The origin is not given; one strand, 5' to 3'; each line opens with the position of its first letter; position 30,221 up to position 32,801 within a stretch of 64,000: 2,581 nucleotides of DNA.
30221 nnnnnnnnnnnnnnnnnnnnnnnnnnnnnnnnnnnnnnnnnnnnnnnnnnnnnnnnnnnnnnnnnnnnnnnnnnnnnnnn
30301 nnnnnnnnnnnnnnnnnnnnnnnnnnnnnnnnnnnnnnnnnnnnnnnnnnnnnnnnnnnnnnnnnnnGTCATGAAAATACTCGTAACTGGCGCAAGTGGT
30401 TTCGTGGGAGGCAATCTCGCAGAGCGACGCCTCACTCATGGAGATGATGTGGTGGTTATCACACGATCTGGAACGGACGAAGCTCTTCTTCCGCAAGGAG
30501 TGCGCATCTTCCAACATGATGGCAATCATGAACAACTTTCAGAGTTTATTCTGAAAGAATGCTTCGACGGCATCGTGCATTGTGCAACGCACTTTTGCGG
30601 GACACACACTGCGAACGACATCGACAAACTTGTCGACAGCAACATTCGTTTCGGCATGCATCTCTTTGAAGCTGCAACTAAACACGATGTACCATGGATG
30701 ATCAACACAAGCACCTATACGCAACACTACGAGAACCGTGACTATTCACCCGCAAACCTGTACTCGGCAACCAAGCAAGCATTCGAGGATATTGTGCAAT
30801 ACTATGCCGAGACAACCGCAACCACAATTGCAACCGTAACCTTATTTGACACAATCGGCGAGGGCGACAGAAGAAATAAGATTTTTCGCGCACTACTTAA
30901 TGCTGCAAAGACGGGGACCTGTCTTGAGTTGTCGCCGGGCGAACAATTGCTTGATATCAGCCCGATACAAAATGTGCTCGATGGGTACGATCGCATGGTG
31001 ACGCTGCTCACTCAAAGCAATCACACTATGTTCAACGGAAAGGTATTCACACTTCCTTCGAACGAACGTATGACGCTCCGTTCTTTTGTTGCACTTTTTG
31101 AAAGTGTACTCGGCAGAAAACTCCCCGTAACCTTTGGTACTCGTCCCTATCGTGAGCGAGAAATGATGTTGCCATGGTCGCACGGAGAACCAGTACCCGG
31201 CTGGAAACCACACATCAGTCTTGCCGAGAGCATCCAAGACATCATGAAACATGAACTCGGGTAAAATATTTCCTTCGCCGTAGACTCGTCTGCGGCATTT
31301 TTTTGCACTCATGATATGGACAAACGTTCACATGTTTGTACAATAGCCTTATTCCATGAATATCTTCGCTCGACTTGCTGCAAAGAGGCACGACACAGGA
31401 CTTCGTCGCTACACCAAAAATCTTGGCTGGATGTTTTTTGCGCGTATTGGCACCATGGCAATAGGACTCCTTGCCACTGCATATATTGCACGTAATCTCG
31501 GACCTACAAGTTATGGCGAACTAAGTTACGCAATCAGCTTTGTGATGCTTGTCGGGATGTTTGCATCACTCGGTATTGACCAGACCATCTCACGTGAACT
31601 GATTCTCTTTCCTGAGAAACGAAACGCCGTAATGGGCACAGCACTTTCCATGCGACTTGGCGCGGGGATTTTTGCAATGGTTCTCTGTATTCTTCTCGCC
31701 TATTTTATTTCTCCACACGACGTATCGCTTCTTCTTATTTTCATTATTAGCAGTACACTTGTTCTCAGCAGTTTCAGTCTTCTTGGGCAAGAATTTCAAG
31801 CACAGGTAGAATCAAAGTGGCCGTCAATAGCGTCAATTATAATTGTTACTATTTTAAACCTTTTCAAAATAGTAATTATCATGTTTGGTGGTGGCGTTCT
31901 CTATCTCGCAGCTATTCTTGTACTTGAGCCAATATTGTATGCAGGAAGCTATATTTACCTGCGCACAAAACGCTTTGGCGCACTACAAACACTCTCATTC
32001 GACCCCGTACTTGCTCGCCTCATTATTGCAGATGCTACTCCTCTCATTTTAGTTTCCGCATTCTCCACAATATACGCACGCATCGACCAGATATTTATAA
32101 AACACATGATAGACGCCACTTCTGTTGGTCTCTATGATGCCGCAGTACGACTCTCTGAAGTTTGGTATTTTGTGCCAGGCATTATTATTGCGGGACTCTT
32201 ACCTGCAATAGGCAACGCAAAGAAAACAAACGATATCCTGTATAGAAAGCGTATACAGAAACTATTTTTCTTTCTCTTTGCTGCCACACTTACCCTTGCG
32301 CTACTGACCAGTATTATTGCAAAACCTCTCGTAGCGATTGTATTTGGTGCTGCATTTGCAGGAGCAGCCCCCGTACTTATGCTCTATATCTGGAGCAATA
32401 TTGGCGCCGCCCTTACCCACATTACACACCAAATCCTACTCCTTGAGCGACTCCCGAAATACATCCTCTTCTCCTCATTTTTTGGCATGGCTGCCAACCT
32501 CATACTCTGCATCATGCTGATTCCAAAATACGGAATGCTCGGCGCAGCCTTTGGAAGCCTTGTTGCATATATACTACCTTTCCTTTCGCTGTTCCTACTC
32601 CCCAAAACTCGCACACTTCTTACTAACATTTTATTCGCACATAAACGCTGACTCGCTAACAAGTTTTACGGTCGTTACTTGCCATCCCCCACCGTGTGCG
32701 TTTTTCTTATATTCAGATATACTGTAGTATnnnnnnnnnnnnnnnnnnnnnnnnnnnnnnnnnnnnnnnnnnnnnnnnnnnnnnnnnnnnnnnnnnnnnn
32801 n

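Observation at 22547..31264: Candidate branched-chain 3,6-dideoxyhexose (yersiniose-like) pathway lacking an obvious E3 reductase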

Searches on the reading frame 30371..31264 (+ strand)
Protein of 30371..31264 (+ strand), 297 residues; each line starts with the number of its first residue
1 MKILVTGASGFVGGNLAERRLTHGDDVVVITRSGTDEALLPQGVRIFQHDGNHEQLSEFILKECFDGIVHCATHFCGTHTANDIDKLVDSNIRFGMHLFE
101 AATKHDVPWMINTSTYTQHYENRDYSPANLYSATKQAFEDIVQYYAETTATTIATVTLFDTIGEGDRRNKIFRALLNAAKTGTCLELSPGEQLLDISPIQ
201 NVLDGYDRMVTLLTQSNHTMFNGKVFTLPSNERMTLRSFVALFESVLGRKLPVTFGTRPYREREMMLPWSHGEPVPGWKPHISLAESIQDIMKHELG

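Call 4: search_protein_families(library=pfam, proteins=[window:30371-31264:+])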
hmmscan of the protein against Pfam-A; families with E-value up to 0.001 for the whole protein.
window:30371-31264:+ (297 aa): 7 families
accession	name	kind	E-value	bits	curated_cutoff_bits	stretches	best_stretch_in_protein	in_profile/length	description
PF01370.27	Epimerase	-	6.4e-27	94.9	20.9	1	3-212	1-227/240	NAD dependent epimerase/dehydratase family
PF16363.11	GDP_Man_Dehyd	-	5.1e-13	49.6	27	1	4-290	1-331/332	GDP-mannose 4,6 dehydratase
PF04321.23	RmlD_sub_bind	-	1.2e-09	38.1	27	1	1-163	1-156/287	RmlD substrate binding domain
PF05368.20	NmrA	-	2.9e-07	30.8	27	1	2-257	4-244/298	NmrA-like family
PF07993.18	NAD_binding_4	-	2.7e-05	23.9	20.1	0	68-202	132-254/258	Male sterility protein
PF02719.21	Polysacc_synt_2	-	0.00015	21.5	20.2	0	3-151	1-158/293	Polysaccharide biosynthesis protein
PF01073.25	3Beta_HSD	-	0.00033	20.2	22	0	4-147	1-162/280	3-beta hydroxysteroid dehydrogenase/isomerase family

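Call 5: search_protein_families(library=ncbifam, proteins=[window:30371-31264:+])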
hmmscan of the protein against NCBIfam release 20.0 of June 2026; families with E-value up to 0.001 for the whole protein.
window:30371-31264:+ (297 aa): 15 families
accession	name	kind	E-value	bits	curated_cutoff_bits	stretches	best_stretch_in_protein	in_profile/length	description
NF042422.1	oxyalk_red_OleD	equivalog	4e-12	46.1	580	1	1-240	1-243/329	2-alkyl-3-oxoalkanoate reductase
TIGR04180.1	EDH_00030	hypoth_equivalog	1.3e-11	44.1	475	1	3-257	1-266/297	NAD-dependent 4,6-dehydratase LegB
TIGR02197.1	heptose_epim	equivalog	2.2e-11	43.5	274.6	1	3-164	1-173/316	ADP-glyceromanno-heptose 6-epimerase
TIGR03466.1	HpnA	hypoth_equivalog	6.1e-10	38.5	367.65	1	1-131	1-129/327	hopanoid-associated sugar epimerase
TIGR01181.1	dTDP_gluc_dehyt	equivalog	1.7e-09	37.3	365.1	1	2-289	1-305/321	dTDP-glucose 4,6-dehydratase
TIGR01179.1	galE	equivalog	2.7e-09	36.3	262.3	1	2-163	1-178/332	UDP-glucose 4-epimerase GalE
NF042423.1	oxyalk_red_Shew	equivalog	5.7e-08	32.2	580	1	2-154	10-154/331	2-alkyl-3-oxoalkanoate reductase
TIGR01214.1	rmlD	equivalog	1.4e-06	27.7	224.05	1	2-166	1-158/285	dTDP-4-dehydrorhamnose reductase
TIGR01777.1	yfcH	hypoth_equivalog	1.8e-06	27.8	207.35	1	3-143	1-140/292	TIGR01777 family oxidoreductase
NF050030.1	thlkprotThyD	equivalog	1.7e-05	24.2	400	1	1-41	1-42/305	thylakoid membrane protein ThyD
NF052578.1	StrlDmthSdmBMthl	equivalog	3.7e-05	23.6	600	1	1-129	1-127/328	sterol demethylase protein SdmB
NF005066.0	PRK06483.1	equivalog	0.00024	20.6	249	0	2-90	7-103/239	dihydromonapterin reductase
NF008360.0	PRK11150.1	equivalog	0.00028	20.2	452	1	3-164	2-173/310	ADP-glyceromanno-heptose 6-epimerase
NF043036.1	ErythonDh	equivalog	0.00041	19.6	325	1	1-114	1-124/321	D-erythronate dehydrogenase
NF047837.1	UDPAcbARedWbcJ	equivalog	0.00056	18.9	500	0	1-37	1-38/372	UDP-2-acetamido-2,6-beta-L-arabino-hexul-4-ose reductase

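Call 48: search_solved_structures(query=window:30371-31264:+, max_evalue=0.00001)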
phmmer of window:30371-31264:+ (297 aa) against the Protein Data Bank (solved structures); distinct sequences matched with E-value up to 0.00001: 6.
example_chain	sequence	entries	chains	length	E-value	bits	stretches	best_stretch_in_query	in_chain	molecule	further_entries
3vps_A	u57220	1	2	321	6.5e-09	39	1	2-213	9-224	NAD-dependent epimerase/dehydratase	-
3ehe_A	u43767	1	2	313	4.4e-08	36.3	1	3-288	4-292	UDP-glucose 4-epimerase (GalE-1)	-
5u4q_A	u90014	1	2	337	7.4e-08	35.5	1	1-218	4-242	dTDP-glucose 4,6-dehydratase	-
8rdg_A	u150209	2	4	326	3.2e-06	30.1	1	1-290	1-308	SDR family NAD(P)-dependent oxidoreductase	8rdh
6zl6_A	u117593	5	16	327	3.8e-06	29.9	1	1-288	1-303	Epimerase domain-containing protein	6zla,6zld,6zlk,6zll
2p5u_A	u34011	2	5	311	4.8e-06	29.6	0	1-148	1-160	UDP-glucose 4-epimerase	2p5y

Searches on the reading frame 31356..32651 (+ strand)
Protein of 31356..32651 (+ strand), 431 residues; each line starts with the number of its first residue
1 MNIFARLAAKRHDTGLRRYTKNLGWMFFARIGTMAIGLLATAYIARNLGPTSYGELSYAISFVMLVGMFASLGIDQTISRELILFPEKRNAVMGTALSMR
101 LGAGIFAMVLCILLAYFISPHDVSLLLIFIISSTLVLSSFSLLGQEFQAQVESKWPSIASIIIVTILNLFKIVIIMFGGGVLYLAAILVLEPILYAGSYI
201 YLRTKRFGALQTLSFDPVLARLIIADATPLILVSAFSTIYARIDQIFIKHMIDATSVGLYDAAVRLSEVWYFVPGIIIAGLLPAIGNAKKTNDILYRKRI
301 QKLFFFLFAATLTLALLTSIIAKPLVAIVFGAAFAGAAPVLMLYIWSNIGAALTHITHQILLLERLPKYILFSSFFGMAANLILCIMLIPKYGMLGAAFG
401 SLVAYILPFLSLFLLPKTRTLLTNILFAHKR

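Call 4: search_protein_families(library=pfam, proteins=[window:31356-32651:+])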
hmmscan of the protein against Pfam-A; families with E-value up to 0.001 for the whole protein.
window:31356-32651:+ (431 aa): 2 families
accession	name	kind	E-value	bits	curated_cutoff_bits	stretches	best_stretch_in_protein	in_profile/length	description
PF01943.22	Polysacc_synt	-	2.9e-23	83.1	28.2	1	20-285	2-270/274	Polysaccharide biosynthesis protein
PF13440.11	Polysacc_synt_3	-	2.5e-10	40.5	23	1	44-338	2-292/293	Polysaccharide biosynthesis protein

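Call 5: search_protein_families(library=ncbifam, proteins=[window:31356-32651:+])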
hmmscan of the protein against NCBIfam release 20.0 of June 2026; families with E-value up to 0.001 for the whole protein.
window:31356-32651:+ (431 aa): 2 families
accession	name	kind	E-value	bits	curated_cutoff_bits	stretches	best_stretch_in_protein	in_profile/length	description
NF041871.1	Wzx_EPS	equivalog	1e-10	40.9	800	1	32-401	15-384/492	exopolysaccharide biosynthesis flippase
NF050818.1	PolSacchBiosHfsF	equivalog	2.4e-07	30.2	700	1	34-417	17-404/468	polysaccharide biosynthesis protein HfsF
